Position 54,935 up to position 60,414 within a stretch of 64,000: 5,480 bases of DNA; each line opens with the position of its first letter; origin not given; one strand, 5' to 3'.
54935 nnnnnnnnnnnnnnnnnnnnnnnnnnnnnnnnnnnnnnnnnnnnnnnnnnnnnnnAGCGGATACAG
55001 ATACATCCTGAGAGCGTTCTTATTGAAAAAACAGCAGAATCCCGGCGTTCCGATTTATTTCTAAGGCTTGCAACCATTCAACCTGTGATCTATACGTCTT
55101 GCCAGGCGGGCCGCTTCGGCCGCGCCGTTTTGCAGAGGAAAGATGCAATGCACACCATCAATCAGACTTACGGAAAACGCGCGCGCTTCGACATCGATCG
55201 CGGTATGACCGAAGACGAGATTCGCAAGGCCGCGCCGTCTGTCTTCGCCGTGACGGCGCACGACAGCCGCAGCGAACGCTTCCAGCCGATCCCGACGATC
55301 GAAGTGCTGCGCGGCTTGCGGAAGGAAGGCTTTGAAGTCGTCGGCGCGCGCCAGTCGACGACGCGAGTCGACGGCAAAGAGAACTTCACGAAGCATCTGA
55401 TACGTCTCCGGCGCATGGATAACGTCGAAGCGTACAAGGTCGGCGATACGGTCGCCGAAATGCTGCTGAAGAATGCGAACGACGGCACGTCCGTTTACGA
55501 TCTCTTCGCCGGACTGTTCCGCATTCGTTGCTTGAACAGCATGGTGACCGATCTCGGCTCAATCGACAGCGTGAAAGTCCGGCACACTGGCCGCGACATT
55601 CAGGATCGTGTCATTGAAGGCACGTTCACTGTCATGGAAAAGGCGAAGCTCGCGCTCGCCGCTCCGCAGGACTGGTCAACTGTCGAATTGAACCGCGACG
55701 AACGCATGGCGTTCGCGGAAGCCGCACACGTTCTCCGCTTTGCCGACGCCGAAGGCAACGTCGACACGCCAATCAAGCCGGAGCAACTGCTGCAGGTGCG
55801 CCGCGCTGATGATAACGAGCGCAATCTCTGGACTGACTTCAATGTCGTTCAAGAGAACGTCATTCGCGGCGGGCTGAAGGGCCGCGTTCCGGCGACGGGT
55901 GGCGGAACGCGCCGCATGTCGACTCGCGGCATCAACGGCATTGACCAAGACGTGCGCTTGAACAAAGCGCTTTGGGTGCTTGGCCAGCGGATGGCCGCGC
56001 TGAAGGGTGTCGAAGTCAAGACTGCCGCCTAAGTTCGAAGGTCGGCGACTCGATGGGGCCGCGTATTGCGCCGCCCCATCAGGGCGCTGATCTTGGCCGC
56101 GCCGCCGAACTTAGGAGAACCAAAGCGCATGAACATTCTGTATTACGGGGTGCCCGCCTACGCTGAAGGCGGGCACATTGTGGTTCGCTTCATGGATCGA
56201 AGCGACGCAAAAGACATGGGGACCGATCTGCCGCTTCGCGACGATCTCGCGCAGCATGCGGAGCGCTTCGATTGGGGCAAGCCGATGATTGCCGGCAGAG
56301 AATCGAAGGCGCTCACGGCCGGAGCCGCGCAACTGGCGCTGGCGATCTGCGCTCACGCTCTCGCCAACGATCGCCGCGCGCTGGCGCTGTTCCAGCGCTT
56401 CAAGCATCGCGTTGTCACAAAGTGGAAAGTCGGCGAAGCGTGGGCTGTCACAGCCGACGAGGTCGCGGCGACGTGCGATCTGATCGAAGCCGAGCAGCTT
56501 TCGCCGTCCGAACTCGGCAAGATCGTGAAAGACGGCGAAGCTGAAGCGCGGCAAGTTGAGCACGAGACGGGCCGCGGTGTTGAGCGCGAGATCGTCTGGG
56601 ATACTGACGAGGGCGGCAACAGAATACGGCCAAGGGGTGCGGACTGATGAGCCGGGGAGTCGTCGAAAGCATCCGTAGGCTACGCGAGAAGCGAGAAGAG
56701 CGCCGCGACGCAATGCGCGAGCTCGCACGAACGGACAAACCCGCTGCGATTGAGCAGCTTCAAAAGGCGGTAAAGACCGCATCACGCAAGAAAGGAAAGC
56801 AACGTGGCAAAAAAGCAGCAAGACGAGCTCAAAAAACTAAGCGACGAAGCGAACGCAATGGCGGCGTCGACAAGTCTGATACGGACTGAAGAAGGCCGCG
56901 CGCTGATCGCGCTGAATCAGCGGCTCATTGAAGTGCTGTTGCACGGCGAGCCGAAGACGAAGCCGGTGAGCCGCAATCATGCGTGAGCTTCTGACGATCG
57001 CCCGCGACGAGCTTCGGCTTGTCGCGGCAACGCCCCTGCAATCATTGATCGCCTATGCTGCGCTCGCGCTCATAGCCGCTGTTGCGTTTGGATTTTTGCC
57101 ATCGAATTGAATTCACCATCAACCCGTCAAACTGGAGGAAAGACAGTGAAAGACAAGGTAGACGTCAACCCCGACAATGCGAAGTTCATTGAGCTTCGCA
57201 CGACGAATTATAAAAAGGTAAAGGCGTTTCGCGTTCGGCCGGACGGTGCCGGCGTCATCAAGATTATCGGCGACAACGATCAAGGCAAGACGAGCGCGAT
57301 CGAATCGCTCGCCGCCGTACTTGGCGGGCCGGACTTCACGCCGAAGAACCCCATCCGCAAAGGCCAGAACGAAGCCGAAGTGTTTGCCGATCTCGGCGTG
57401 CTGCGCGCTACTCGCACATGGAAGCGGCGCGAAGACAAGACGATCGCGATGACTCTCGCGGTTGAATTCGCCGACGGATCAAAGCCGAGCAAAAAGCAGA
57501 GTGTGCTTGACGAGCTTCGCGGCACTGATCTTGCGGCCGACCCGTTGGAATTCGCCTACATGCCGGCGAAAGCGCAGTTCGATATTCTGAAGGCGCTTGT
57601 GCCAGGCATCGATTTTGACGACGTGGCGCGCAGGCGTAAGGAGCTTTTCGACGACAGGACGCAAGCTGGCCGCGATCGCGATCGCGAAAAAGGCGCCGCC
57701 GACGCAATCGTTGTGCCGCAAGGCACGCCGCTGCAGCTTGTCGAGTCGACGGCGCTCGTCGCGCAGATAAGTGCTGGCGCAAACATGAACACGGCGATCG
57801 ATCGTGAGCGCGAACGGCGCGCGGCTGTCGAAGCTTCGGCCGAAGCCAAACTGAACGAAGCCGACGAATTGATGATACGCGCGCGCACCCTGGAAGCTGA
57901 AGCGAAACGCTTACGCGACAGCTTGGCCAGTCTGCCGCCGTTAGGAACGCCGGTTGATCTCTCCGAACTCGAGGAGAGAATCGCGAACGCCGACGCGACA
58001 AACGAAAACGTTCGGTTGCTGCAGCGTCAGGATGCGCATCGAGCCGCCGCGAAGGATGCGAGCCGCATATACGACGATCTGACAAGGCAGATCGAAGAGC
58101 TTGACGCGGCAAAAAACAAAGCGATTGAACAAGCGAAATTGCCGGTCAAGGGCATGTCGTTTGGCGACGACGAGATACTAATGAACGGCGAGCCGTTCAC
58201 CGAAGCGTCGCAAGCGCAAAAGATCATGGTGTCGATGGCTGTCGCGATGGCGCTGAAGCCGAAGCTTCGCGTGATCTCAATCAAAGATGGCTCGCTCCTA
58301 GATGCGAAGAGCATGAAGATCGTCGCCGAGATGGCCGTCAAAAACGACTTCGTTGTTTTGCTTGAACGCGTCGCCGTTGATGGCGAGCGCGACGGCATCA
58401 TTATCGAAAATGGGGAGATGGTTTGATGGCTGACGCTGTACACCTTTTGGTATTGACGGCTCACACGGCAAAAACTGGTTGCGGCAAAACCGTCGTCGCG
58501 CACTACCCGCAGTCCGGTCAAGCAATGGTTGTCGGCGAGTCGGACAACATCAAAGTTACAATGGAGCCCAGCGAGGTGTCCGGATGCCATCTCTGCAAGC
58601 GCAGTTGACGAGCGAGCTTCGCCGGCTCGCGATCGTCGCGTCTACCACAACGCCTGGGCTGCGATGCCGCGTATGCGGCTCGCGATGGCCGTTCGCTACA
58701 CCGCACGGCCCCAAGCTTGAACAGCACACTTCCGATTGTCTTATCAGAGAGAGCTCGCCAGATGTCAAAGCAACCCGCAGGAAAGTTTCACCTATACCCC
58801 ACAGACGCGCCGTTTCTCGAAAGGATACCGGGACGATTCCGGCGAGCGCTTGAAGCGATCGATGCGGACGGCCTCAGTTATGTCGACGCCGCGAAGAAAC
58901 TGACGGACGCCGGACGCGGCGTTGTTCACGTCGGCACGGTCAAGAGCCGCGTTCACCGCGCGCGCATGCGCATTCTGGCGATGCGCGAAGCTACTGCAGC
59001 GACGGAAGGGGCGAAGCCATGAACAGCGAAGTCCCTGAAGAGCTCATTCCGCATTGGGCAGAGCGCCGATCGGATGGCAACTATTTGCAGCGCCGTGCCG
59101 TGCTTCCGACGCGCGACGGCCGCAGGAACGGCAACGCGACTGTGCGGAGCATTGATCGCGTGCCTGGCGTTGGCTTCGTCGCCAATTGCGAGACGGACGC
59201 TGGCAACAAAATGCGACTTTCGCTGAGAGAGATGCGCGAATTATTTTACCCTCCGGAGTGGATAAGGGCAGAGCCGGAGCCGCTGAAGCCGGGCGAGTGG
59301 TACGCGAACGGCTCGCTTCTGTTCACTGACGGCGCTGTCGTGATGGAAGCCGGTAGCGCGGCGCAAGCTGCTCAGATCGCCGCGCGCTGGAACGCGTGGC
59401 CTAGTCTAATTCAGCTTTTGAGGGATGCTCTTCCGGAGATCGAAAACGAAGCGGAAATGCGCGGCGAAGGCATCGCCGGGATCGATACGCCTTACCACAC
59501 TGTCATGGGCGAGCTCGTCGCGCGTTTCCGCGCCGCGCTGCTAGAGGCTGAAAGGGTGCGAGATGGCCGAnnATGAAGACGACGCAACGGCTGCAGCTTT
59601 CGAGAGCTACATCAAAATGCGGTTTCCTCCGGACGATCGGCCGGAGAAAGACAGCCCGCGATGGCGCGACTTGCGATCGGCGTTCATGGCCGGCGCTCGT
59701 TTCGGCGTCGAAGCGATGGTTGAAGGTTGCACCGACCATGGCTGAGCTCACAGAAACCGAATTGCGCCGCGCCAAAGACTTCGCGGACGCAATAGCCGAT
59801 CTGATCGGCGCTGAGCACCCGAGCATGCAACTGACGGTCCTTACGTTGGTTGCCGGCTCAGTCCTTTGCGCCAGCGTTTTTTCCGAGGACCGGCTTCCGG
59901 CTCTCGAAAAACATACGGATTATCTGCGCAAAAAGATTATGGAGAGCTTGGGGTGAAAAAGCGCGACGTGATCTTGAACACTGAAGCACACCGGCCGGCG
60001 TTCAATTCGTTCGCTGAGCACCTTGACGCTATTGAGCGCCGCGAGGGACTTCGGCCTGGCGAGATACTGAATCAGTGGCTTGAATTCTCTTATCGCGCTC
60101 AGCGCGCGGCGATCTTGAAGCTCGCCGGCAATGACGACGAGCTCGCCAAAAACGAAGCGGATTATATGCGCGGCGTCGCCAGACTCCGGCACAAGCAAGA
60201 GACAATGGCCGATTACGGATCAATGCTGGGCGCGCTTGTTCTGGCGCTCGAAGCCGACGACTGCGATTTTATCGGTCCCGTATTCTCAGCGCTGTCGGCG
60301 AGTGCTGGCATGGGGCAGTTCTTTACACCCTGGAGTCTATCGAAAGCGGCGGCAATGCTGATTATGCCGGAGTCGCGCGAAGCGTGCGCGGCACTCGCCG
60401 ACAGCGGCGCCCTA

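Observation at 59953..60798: Truncated HsdM-like protein with SAM-binding motifs intact but catalytic NPPF replaced by YPKR: possible Type I R-M decoy or SAM sponge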

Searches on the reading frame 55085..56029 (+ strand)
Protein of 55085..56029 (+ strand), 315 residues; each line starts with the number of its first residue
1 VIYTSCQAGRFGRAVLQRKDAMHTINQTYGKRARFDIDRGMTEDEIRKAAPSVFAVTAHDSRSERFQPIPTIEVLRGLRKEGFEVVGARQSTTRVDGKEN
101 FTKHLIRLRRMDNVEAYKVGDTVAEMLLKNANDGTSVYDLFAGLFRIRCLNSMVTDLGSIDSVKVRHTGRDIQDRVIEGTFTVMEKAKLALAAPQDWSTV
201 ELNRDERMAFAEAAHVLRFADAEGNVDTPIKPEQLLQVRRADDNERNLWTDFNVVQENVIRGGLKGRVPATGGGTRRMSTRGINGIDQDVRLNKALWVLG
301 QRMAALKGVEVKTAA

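Call 14: search_protein_families(library=phrogs, proteins=[window:55085-56029:+], max_evalue=0.001)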
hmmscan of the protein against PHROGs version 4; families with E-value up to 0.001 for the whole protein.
window:55085-56029:+ (315 aa): 1 family
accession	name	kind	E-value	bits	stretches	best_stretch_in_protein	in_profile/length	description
phrog_12094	-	unknown function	3.5e-95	319.4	1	30-305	8-276/281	-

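Call 15: search_protein_families(library=pfam, proteins=[window:55085-56029:+], max_evalue=0.01)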
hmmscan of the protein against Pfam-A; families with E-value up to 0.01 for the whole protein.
window:55085-56029:+ (315 aa): 1 family
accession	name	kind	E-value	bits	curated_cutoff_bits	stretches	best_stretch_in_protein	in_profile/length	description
PF06067.16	DUF932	-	1.9e-33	116.6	23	1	58-297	1-227/227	Domain of unknown function (DUF932)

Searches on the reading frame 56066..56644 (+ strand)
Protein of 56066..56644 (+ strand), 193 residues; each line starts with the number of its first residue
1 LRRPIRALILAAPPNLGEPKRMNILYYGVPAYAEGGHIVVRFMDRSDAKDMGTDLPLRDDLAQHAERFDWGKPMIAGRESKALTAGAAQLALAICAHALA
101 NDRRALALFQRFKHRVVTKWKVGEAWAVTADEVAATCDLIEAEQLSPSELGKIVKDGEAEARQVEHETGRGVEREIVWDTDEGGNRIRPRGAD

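Call 14: search_protein_families(library=phrogs, proteins=[window:56066-56644:+], max_evalue=0.001)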
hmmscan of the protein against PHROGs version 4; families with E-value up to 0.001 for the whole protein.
window:56066-56644:+ (193 aa): 0 families

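Call 15: search_protein_families(library=pfam, proteins=[window:56066-56644:+], max_evalue=0.01)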
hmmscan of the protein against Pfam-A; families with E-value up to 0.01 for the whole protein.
window:56066-56644:+ (193 aa): 1 family
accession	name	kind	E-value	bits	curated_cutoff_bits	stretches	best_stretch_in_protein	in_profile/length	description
PF19663.4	DUF6166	-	8.6e-11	42.2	27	1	84-136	40-90/93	Family of unknown function (DUF6166)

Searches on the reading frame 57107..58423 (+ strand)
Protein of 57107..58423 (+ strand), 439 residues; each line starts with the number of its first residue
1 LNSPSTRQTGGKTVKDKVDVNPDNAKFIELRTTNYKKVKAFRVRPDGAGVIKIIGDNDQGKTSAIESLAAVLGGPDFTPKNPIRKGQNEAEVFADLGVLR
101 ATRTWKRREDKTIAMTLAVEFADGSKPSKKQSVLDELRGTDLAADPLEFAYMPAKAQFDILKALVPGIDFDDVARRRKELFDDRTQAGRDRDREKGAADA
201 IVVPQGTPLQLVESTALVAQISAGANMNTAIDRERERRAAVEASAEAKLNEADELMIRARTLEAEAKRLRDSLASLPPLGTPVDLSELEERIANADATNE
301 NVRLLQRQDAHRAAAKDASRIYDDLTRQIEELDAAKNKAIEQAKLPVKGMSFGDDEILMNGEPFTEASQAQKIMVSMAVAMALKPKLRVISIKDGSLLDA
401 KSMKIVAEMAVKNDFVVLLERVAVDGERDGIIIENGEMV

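Call 14: search_protein_families(library=phrogs, proteins=[window:57107-58423:+], max_evalue=0.001)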
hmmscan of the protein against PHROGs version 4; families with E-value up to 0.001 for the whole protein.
window:57107-58423:+ (439 aa): 2 families
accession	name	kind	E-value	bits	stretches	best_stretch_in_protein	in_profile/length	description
phrog_1499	-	unknown function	5.1e-76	257.6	1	26-437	4-422/427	-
phrog_77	-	DNA, RNA and nucleotide metabolism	8.3e-06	25.6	0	25-78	296-350/967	SbcC-like subunit of palindrome specific endonuclease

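Call 15: search_protein_families(library=pfam, proteins=[window:57107-58423:+], max_evalue=0.01)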
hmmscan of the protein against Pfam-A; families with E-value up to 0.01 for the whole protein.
window:57107-58423:+ (439 aa): 2 families
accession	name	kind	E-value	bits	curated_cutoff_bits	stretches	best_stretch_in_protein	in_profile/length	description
PF13476.12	AAA_23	-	2.7e-06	28.6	27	1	34-332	6-196/201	AAA domain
PF13175.12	AAA_15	-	0.00061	20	32.1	1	32-122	8-84/374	AAA ATPase domain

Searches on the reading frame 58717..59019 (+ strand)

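Call 14: search_protein_families(library=phrogs, proteins=[window:58717-59019:+], max_evalue=0.001)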
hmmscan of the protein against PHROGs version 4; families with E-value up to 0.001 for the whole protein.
window:58717-59019:+ (101 aa): 0 families

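Call 15: search_protein_families(library=pfam, proteins=[window:58717-59019:+], max_evalue=0.01)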
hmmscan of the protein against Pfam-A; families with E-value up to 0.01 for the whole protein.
window:58717-59019:+ (101 aa): 1 family
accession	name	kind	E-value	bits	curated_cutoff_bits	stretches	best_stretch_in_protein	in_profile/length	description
PF08281.18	Sigma70_r4_2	-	3.4e-07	30.2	25.7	1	34-85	8-53/54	Sigma-70, region 4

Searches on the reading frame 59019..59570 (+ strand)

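Call 14: search_protein_families(library=phrogs, proteins=[window:59019-59570:+], max_evalue=0.001)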
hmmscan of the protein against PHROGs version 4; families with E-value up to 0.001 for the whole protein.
window:59019-59570:+ (184 aa): 2 families
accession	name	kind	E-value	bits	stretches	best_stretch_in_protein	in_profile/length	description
phrog_9905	-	unknown function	3e-17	63.5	1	4-87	8-93/122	-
phrog_25643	-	unknown function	5.9e-05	23.7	1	10-82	109-178/190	-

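Call 15: search_protein_families(library=pfam, proteins=[window:59019-59570:+], max_evalue=0.01)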
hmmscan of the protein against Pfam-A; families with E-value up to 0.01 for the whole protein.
window:59019-59570:+ (184 aa): 0 families

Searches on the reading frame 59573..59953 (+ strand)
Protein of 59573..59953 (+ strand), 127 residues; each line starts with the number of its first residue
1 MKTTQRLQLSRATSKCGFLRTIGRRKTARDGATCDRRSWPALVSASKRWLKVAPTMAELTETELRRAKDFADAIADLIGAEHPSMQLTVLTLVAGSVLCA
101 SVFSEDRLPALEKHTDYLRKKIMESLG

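Call 14: search_protein_families(library=phrogs, proteins=[window:59573-59953:+], max_evalue=0.001)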
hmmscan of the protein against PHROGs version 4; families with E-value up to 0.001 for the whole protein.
window:59573-59953:+ (127 aa): 0 families

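Call 15: search_protein_families(library=pfam, proteins=[window:59573-59953:+], max_evalue=0.01)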
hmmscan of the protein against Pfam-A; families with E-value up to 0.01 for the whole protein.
window:59573-59953:+ (127 aa): 0 families

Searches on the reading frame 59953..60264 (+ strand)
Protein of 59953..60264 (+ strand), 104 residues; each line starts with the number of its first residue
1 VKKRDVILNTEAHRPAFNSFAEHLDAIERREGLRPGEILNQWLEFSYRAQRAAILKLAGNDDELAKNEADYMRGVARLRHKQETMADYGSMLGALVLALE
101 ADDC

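Call 90: predict_structure(alignment_id=A5)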
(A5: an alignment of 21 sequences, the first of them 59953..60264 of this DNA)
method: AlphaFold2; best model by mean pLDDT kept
length: 104 residues; sequences in the alignment: 21
mean_pLDDT: 95.8   pTM: 0.84
mean pLDDT of the five models: 95.8, 95.4, 95.4, 95.2, 94.5
residues with pLDDT >= 90: 97; 70-90: 4; 50-70: 3; < 50: 0
segments of 3 or more residues with pLDDT < 50: none
pLDDT, mean of each block of 10 residues (from residue 1): 80 96 98 98 98 98 98 98 98 97 92
secondary structure, 60 per line:
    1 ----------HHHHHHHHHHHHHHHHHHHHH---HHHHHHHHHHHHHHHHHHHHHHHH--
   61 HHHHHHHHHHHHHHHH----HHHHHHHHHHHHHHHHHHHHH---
elements in order: H11-31 H35-58 H61-76 H81-101

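Call 92: fold_search(model_id=the predicted structure, library=pdb)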
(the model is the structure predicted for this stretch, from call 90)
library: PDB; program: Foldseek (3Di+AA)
matches with E <= 10: 346; with E <= 0.001: 0
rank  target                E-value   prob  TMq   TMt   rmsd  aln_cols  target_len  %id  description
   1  6voa_B                6.3e-01  0.75  0.44  0.08  11.3        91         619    9  Cryo-EM structure of the BBSome-ARL6 complex (released 2020-06-24)
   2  4m70_Q                7.1e-01  0.15  0.24  0.24  13.5       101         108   14  Crystal structure of potato Rx-CC domain in complex with RanGAP2-WPP domain (released 2013-11-13)
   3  3lss_A                8.0e-01  0.12  0.23  0.08  18.3       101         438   15  Trypanosoma brucei seryl-tRNA synthetase in complex with ATP (released 2010-03-02)
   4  6ch2_E                8.4e-01  0.66  0.41  0.30  10.5        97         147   13  Crystal structure of the cytoplasmic domain of FlhA and FliT-FliD complex (released 2018-05-16)
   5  6prh                  8.4e-01  0.60  0.41  0.36   8.3        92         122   17  X-ray Crystal Structure of Bacillus subtilis RicA (released 2019-10-02)
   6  4m70_I                8.4e-01  0.14  0.24  0.23  13.6       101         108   14  Crystal structure of potato Rx-CC domain in complex with RanGAP2-WPP domain (released 2013-11-13)
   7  6vbu_2                8.9e-01  0.18  0.26  0.06  11.3        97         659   11  Structure of the bovine BBSome complex (released 2020-01-29)
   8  2pih_A                9.4e-01  0.44  0.37  0.32   8.3        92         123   16  Crystal structure of Protein ymcA from Bacillus subtilis, NorthEast Structural Genomics target SR375 (released 2007-05-01)
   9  6ch2_D                9.4e-01  0.44  0.37  0.27  14.4       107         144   11  Crystal structure of the cytoplasmic domain of FlhA and FliT-FliD complex (released 2018-05-16)
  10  6qpq_C                1.0e+00  0.12  0.23  0.09  11.3       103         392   14  The structure of the cohesin head module elucidates the mechanism of ring opening (released 2020-02-05)
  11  4m70_H                1.1e+00  0.13  0.24  0.22  13.6        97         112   14  Crystal structure of potato Rx-CC domain in complex with RanGAP2-WPP domain (released 2013-11-13)
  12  3qo8                  1.1e+00  0.08  0.20  0.07  15.3       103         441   17  Crystal Structure of seryl-tRNA synthetase from Candida albicans (released 2011-08-03)
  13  2wie_A                1.2e+00  0.18  0.27  0.31   9.2        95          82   10  High-resolution structure of the rotor ring from a proton dependent ATP synthase (released 2009-09-29)
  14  1owa_MODEL_1_A        1.2e+00  0.07  0.21  0.16  16.5       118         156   17  Solution Structural Studies on Human Erythrocyte Alpha Spectrin N Terminal Tetramerization Domain (released 2004-03-30)
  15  7nsn_A                1.3e+00  0.38  0.36  0.04   8.7        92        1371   13  Multi-domain GH92 alpha-1,2-mannosidase from Neobacillus novalis: mannoimidazole complex (released 2022-09-21)
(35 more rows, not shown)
